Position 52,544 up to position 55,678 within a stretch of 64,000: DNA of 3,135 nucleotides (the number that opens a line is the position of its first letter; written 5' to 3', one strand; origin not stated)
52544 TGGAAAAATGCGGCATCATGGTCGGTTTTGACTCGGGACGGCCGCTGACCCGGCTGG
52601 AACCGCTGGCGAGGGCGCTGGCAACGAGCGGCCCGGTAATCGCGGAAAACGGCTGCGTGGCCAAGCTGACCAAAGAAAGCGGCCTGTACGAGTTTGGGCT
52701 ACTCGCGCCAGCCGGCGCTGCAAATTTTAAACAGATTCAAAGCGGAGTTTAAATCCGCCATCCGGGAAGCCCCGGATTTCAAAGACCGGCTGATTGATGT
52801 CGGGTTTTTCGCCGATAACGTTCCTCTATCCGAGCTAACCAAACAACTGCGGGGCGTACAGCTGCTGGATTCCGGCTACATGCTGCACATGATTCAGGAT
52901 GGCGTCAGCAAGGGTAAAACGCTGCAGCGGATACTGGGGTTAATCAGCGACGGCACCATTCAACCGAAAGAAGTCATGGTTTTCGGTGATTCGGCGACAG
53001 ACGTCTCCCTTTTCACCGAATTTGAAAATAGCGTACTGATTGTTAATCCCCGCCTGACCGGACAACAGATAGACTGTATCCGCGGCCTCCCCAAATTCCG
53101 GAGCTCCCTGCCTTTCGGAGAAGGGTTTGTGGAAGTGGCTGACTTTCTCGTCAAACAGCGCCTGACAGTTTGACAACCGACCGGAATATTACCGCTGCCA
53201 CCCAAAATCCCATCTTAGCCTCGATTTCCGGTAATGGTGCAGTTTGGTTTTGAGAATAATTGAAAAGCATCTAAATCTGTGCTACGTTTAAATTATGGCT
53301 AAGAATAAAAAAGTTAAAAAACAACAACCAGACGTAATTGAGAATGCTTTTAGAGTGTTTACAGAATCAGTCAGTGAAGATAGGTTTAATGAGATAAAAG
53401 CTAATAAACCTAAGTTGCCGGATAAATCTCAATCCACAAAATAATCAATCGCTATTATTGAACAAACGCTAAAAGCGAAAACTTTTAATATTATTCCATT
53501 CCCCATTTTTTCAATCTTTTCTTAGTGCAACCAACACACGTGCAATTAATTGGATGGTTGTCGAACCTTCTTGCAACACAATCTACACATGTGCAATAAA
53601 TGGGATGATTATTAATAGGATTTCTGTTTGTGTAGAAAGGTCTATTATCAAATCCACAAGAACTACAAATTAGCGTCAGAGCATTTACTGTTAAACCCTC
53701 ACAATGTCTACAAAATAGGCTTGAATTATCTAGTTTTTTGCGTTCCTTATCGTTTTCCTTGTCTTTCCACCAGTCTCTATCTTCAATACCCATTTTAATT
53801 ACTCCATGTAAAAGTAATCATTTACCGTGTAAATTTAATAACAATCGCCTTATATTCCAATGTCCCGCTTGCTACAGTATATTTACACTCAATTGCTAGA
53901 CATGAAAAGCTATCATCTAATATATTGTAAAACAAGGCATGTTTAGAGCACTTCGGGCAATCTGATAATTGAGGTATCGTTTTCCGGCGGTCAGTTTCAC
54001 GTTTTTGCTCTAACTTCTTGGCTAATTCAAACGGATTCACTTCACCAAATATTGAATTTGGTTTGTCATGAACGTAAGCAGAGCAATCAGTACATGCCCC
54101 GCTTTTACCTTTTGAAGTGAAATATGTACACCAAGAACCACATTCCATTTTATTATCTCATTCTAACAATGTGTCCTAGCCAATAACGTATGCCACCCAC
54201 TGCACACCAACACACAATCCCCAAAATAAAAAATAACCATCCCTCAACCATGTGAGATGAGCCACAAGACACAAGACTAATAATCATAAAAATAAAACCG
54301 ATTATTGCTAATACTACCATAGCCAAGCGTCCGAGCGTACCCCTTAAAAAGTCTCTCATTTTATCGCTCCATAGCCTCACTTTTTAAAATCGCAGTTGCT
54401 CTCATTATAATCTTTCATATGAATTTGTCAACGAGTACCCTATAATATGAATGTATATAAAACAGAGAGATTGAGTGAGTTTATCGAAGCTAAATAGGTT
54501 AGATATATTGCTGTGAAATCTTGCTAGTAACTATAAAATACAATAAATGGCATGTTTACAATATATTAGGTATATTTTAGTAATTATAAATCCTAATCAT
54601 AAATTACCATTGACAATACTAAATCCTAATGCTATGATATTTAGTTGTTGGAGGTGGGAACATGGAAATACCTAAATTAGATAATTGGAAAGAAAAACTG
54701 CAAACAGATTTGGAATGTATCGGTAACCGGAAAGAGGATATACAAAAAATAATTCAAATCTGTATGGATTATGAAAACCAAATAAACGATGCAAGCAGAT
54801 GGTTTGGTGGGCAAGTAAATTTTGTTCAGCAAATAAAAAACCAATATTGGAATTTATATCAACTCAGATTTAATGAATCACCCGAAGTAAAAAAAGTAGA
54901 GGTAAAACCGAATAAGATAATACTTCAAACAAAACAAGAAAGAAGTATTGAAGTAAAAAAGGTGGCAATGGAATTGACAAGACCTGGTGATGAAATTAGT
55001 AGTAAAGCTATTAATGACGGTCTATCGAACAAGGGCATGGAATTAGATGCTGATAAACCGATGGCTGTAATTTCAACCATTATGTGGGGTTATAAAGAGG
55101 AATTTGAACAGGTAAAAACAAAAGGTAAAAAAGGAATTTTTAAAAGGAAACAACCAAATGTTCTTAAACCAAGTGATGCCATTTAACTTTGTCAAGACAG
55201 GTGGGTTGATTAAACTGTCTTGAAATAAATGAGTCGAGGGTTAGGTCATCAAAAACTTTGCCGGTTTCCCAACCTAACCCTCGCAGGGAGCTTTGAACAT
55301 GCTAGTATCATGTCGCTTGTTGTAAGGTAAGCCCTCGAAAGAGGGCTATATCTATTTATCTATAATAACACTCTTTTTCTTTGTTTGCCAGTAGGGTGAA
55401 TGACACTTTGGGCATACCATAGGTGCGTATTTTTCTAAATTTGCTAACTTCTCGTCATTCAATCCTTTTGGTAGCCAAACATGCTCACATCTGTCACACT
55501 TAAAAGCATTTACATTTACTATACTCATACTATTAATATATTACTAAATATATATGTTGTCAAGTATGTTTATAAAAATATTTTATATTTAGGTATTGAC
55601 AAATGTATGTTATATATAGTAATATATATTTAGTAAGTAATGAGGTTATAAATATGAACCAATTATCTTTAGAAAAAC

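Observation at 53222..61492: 8.26-kb AT-rich cargo transposon with perfect 17-bp TIRs and an 8-bp target duplication; IS1-family-like but far larger than usual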

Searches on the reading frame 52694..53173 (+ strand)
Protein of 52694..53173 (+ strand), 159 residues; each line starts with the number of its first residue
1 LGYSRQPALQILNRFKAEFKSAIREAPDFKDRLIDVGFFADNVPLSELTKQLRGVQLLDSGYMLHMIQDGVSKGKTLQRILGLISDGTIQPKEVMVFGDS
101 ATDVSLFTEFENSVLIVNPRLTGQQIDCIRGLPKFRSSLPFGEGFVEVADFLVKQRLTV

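Call 11: search_protein_families(library=ncbifam, max_evalue=0.01, proteins=[window:52694-53173:+])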
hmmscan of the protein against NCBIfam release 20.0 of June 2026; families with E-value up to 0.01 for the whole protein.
window:52694-53173:+ (159 aa): 9 families
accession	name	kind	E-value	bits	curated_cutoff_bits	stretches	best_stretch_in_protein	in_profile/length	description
NF002245.0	PRK01158.1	equivalog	1e-10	41.3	198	1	32-154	114-230/233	phosphoglycolate phosphatase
TIGR01487.1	Pglycolate_arch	equivalog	3.2e-08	33.7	122.75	1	50-116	125-188/215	phosphoglycolate phosphatase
TIGR01482.1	SPP-subfamily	subfamily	4.7e-08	32.9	107.15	1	27-114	103-188/225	sucrose-phosphate phosphatase subfamily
TIGR01486.1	HAD-SF-IIB-MPGP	subfamily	1.1e-06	28.1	164.75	1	52-126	157-230/257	mannosyl-3-phosphoglycerate phosphatase family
TIGR01484.1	HAD-SF-IIB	subfamily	4.2e-06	27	41.8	1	56-108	164-213/221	HAD-IIB family hydrolase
TIGR00099.1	Cof-subfamily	subfamily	6.2e-06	26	137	1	59-114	175-227/256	Cof-type HAD-IIB family hydrolase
TIGR02463.1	MPGP_rel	hypoth_equivalog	0.00043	20.2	282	1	49-116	152-215/216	mannosyl-3-phosphoglycerate phosphatase-related protein YedP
TIGR01485.1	SPP_plant-cyano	equivalog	0.0043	16.6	183.65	1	47-118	133-211/249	sucrose-phosphate phosphatase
NF001217.0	PRK00192.1-4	equivalog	0.0056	16.2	373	1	45-117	156-224/265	mannosyl-3-phosphoglycerate phosphatase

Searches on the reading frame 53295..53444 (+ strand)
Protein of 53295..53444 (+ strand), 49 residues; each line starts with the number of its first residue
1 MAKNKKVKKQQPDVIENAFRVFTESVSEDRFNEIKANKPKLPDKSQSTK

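Call 11: search_protein_families(library=ncbifam, max_evalue=0.01, proteins=[window:53295-53444:+])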
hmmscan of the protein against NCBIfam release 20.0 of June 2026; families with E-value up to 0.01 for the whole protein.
window:53295-53444:+ (49 aa): 0 families

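Call 85: search_protein_families(library=pfam, max_evalue=0.1, proteins=[window:53295-53444:+])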
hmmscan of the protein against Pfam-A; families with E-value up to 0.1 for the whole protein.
window:53295-53444:+ (49 aa): 1 family
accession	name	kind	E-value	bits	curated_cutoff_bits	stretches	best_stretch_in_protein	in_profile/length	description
PF12066.13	SERRATE_Ars2_N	-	0.033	14.8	27.3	1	4-42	54-92/110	SERRATE/Ars2, N-terminal domain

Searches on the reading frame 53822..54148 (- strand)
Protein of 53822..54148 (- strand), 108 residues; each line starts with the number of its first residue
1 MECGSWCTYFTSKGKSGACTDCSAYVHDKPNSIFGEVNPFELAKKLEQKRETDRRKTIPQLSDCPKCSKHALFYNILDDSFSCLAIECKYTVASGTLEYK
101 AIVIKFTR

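Call 9: search_protein_families(library=pfam, max_evalue=0.01, proteins=[window:53822-54148:-])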
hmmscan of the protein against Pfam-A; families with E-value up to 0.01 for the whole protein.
window:53822-54148:- (108 aa): 0 families

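Call 46: search_protein_families(library=padloc, max_evalue=0.01, proteins=[window:53822-54148:-])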
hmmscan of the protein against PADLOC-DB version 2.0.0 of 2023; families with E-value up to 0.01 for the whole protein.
window:53822-54148:- (108 aa): 1 family
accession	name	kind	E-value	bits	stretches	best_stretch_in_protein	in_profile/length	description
PDLC05059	PDC-S64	-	0.00036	17.6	1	48-93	246-291/339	-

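Call 47: search_protein_families(library=phrogs, max_evalue=0.01, proteins=[window:53822-54148:-])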
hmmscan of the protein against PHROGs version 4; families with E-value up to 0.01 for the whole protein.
window:53822-54148:- (108 aa): 0 families

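Call 61: find_homologous_proteins(query=window:53822-54148:-, max_evalue=0.001)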
Query window:53822-54148:- (108 aa): 16 proteins with E <= 0.001 among 17 candidates.
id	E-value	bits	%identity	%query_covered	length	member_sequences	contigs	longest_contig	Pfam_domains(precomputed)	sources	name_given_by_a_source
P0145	4.3e-69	247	100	100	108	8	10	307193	-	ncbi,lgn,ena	ncbi:MAG: hypothetical protein WCC72_00600 [Dehalococcoidales bacterium]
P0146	8.1e-57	208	87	99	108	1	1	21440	-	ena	-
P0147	1.1e-55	204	83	98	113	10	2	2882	-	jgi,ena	jgi:hypothetical protein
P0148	5.2e-55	202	81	100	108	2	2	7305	-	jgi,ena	jgi:hypothetical protein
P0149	5.5e-50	186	80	99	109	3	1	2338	-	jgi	jgi:hypothetical protein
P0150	5.2e-44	167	69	98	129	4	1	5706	-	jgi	jgi:hypothetical protein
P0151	6.8e-44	166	72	99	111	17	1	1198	-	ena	-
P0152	2.4e-41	158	65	98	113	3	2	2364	-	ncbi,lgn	-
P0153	4.5e-40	154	67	99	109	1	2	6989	-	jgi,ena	jgi:hypothetical protein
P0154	1.0e-36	143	60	98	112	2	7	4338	-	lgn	-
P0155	2.0e-30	123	54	96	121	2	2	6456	-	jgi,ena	-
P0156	3.7e-30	122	72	74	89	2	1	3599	-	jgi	-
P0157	4.6e-29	118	72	75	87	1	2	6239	-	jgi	jgi:hypothetical protein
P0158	1.2e-25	107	52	96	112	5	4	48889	-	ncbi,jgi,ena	-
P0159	1.7e-21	94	48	96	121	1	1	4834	-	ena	-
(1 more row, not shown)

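Call 62: find_encoding_contigs(protein=P0146, flank=8000, max_places=2)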
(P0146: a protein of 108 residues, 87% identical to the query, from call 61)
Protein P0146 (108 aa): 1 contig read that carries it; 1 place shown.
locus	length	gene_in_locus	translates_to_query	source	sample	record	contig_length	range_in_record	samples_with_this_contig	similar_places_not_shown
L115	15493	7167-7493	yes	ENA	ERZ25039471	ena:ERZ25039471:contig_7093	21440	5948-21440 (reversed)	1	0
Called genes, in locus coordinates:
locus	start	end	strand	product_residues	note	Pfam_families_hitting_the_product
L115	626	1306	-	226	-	PF13240:Zn_Ribbon_1 (weak), PF13248:Zn_ribbon_3 (weak)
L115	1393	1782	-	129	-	-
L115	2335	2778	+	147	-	PF14353:CpXC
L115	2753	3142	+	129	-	PF00226:DnaJ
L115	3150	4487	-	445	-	PF01555:N6_N4_Mtase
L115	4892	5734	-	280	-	PF03400:DDE_Tnp_IS1 (faint)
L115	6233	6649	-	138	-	-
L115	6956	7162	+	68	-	-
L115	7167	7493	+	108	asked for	-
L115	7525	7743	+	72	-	-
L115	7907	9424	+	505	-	PF22483:Mu-transpos_C_2 (weak)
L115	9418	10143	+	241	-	PF01695:IstB_IS21, PF00308:Bac_DnaA (weak)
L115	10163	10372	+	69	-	-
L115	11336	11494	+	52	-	-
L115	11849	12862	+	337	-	PF18998:Flg_new_2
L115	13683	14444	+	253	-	-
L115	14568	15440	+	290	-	-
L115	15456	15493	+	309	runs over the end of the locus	-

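Call 63: find_encoding_contigs(protein=P0158, flank=8000, max_places=3)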
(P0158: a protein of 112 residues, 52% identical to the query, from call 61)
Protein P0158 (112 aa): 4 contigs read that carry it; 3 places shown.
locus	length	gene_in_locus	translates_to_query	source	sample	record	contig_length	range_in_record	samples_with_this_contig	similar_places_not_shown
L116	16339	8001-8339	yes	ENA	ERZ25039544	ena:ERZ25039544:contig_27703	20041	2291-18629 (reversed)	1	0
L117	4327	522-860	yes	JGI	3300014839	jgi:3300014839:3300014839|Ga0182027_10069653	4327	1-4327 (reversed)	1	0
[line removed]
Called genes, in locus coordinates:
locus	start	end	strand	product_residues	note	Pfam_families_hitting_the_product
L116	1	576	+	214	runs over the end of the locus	PF14378:PAP2_3, PF01569:PAP2, PF14360:PAP2_C (weak)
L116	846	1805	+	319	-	PF00132:Hexapep (faint)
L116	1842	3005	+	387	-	PF00266:Aminotran_5, PF01212:Beta_elim_lyase, PF01041:DegT_DnrJ_EryC1 (weak)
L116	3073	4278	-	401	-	PF13398:Peptidase_M50B (weak), PF02163:Peptidase_M50, PF00571:CBS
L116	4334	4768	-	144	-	PF00072:Response_reg, PF00196:GerE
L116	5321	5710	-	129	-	-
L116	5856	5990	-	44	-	-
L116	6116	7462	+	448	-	PF05598:DUF772, PF01609:DDE_Tnp_1, PF13751:DDE_Tnp_1_6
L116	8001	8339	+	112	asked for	-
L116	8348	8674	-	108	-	-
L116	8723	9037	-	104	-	-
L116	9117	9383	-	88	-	-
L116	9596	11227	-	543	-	PF00239:Resolvase, PF07508:Recombinase, PF13408:Zn_ribbon_recom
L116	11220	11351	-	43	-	-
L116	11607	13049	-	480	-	PF01609:DDE_Tnp_1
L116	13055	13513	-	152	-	PF02502:LacAB_rpiB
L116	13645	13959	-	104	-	PF09363:XFP_C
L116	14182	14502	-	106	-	-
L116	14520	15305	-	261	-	PF05239:PRC (faint)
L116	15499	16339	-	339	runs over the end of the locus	PF03706:LPG_synthase_TM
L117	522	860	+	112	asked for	-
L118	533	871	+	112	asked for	-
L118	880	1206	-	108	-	-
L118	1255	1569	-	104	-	-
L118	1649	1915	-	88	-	-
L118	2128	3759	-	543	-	PF00239:Resolvase, PF07508:Recombinase, PF13408:Zn_ribbon_recom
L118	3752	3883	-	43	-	-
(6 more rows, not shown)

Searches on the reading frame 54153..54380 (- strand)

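Call 9: search_protein_families(library=pfam, max_evalue=0.01, proteins=[window:54153-54380:-])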
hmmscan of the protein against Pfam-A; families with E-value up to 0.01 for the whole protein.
window:54153-54380:- (75 aa): 2 families
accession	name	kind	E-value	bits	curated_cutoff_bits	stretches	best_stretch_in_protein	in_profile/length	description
PF13273.12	DUF4064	-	0.00059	20.5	32.1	1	19-57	61-99/102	Protein of unknown function (DUF4064)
PF07332.16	Phage_holin_3_6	-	0.0078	16.7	28.4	1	7-69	29-90/116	Putative Actinobacterial Holin-X, holin superfamily III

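Call 46: search_protein_families(library=padloc, max_evalue=0.01, proteins=[window:54153-54380:-])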
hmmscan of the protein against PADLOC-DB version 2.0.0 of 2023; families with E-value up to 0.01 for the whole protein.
window:54153-54380:- (75 aa): 0 families

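Call 47: search_protein_families(library=phrogs, max_evalue=0.01, proteins=[window:54153-54380:-])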
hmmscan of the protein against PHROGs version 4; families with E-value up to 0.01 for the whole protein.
window:54153-54380:- (75 aa): 0 families

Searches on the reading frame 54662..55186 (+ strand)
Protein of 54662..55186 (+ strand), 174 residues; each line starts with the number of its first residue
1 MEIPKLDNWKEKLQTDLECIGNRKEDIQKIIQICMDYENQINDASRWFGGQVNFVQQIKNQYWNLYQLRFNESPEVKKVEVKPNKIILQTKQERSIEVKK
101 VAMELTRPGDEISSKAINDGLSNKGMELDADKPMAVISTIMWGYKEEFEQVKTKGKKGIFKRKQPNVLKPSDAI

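Call 9: search_protein_families(library=pfam, max_evalue=0.01, proteins=[window:54662-55186:+])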
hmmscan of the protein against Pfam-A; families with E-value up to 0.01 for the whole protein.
window:54662-55186:+ (174 aa): 0 families

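Call 11: search_protein_families(library=ncbifam, max_evalue=0.01, proteins=[window:54662-55186:+])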
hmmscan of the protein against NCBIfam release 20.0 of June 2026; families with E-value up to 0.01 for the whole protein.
window:54662-55186:+ (174 aa): 0 families

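Call 46: search_protein_families(library=padloc, max_evalue=0.01, proteins=[window:54662-55186:+])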
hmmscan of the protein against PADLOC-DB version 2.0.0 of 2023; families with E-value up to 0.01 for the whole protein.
window:54662-55186:+ (174 aa): 0 families

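Call 47: search_protein_families(library=phrogs, max_evalue=0.01, proteins=[window:54662-55186:+])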
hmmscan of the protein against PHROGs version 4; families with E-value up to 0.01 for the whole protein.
window:54662-55186:+ (174 aa): 0 families

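Call 65: search_protein_representatives(protein=window:54662-55186:+)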
Query: 174 residues. Proteins with E-value up to 0.001 (for the whole library): 39; up to 1e-10: 30; up to 1e-30: 2. The best 39 are listed.
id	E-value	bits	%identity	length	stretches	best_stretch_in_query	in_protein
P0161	2.6e-105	365.9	98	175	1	1-174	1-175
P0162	3.6e-35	137.7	41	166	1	3-164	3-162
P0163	1.4e-28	116.2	40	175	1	4-163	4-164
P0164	3.6e-27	111.7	39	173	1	2-171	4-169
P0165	9.6e-27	110.3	40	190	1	3-169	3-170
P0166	2.4e-26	109.0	38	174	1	3-163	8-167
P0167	1.4e-25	106.5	39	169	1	1-165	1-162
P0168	1.5e-25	106.4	36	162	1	1-162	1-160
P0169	3.5e-25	105.2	41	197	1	2-164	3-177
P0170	2.5e-23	99.1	36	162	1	1-164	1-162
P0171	6.5e-23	97.8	37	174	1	4-164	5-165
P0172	4.1e-22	95.2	40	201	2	6-87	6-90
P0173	7.0e-22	94.4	28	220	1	2-169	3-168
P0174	1.9e-21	93.0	32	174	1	4-166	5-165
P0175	1.4e-20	90.2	36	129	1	35-163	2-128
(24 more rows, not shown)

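Call 71: predict_structure(alignment_id=A3)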
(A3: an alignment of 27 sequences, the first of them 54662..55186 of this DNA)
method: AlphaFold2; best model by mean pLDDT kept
length: 174 residues; sequences in the alignment: 27
mean_pLDDT: 94.3   pTM: 0.62
mean pLDDT of the five models: 94.3, 94.1, 94.0, 93.1, 92.6
residues with pLDDT >= 90: 150; 70-90: 21; 50-70: 3; < 50: 0
segments of 3 or more residues with pLDDT < 50: none
pLDDT, mean of each block of 10 residues (from residue 1): 90 96 96 97 95 96 98 91 89 98 98 98 96 98 97 92 88 66
secondary structure, 60 per line:
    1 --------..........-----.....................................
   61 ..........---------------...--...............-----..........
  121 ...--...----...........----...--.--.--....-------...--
elements in order: H9-18 H24-70 E86-88 H91-105 E111-113 H114-123 E126-128 H133-143 E148-150 E159-162

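Call 75: fold_search(model_id=the predicted structure, library=pdb)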
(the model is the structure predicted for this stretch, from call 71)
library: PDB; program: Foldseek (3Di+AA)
matches with E <= 10: 236; with E <= 0.001: 0
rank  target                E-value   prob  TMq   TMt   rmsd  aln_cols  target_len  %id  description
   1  8h0v_u                5.7e-02  0.94  0.29  0.56   3.8        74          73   27  RNA polymerase II transcribing a chromatosome (type I) (released 2022-12-07)
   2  7exx                  6.5e-02  0.91  0.27  0.12   4.0        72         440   10  The structure of DndG (released 2022-06-01)
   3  5meb_B                1.4e-01  0.57  0.27  0.38   5.3        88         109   12  Crystal structure of yeast Cdt1 C-terminal domain (released 2017-05-17)
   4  5meb_A                1.5e-01  0.60  0.27  0.37   5.3        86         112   15  Crystal structure of yeast Cdt1 C-terminal domain (released 2017-05-17)
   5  5zuz_MODEL_1_A        1.7e-01  0.82  0.29  0.43   3.7        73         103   11  Solution Structure of the DNA-Binding Domain of Rok (released 2018-10-17)
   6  2e1n_B                2.1e-01  0.57  0.29  0.42   5.2        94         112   14  Crystal structure of the Cyanobacterium circadian clock modifier Pex (released 2006-11-28)
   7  9j8o_N                3.3e-01  0.80  0.30  0.57   3.6        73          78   23  Cryo-EM structure of BAF-Lamin A/C IgF-H1-nucleosome complex (released 2025-02-26)
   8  7k5y_U                3.5e-01  0.80  0.31  0.61   3.4        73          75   22  Cryo-EM structure of a chromatosome containing human linker histone H1.4 (released 2020-11-25)
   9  2lso_MODEL_1_A        3.5e-01  0.63  0.30  0.51   4.7        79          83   19  Solution NMR Structure of the Globular Domain of Human Histone H1x, Northeast Structural Genomics Consortium ( (released 2012-06-13)
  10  7y3h                  3.5e-01  0.33  0.26  0.13  16.3       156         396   10  Crystal Structure of Diels-Alderase ApiI in complex with SAM and product (released 2023-06-14)
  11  5nl0_Z                3.8e-01  0.51  0.27  0.51   4.2        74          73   19  Crystal structure of a 197-bp palindromic 601L nucleosome in complex with linker histone H1 (released 2017-05-17)
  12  7wup_B                4.0e-01  0.28  0.26  0.13  16.9       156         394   10  The crystal structure of ApiI (released 2023-02-15)
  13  8caf_E                4.3e-01  0.41  0.26  0.47   4.0        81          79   17  N8C_Fab3b in complex with NEDD8-CUL1(WHB) (released 2023-09-13)
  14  5nbc_D                4.6e-01  0.82  0.31  0.41   3.3        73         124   11  Structure of Prokaryotic Transcription Factors (released 2018-05-16)
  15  2e1n_A                4.6e-01  0.35  0.28  0.41   5.3        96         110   14  Crystal structure of the Cyanobacterium circadian clock modifier Pex (released 2006-11-28)
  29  7xvl_o                7.7e-01  0.54  0.30  0.57   3.6        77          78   13  Crystal Structure of Nucleosome-H1.0 Linker Histone Assembly (sticky-169an DNA fragment) (released 2023-05-24)
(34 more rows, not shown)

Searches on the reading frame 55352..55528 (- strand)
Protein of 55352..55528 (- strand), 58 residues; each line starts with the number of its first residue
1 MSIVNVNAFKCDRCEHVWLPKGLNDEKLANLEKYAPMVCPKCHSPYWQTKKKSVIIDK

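Call 9: search_protein_families(library=pfam, max_evalue=0.01, proteins=[window:55352-55528:-])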
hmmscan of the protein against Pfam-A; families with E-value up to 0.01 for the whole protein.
window:55352-55528:- (58 aa): 3 families
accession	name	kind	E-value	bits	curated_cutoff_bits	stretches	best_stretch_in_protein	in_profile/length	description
PF24292.1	DUF7479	-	2.2e-05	24.9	27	1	4-33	26-55/60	Domain of unknown function (DUF7479)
PF13453.11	Zn_ribbon_TFIIB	-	0.0012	18.7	22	0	39-57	2-20/41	Transcription factor zinc-finger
PF13717.11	Zn_ribbon_4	-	0.009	16.4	30.3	0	9-18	26-35/36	zinc-ribbon domain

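Call 46: search_protein_families(library=padloc, max_evalue=0.01, proteins=[window:55352-55528:-])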
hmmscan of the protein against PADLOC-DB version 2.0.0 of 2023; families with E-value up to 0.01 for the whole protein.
window:55352-55528:- (58 aa): 0 families

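Call 47: search_protein_families(library=phrogs, max_evalue=0.01, proteins=[window:55352-55528:-])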
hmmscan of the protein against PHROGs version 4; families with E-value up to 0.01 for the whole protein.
window:55352-55528:- (58 aa): 1 family
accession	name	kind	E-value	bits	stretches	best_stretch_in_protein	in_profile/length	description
phrog_1315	-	unknown function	0.0045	18.2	1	5-46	3-44/108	-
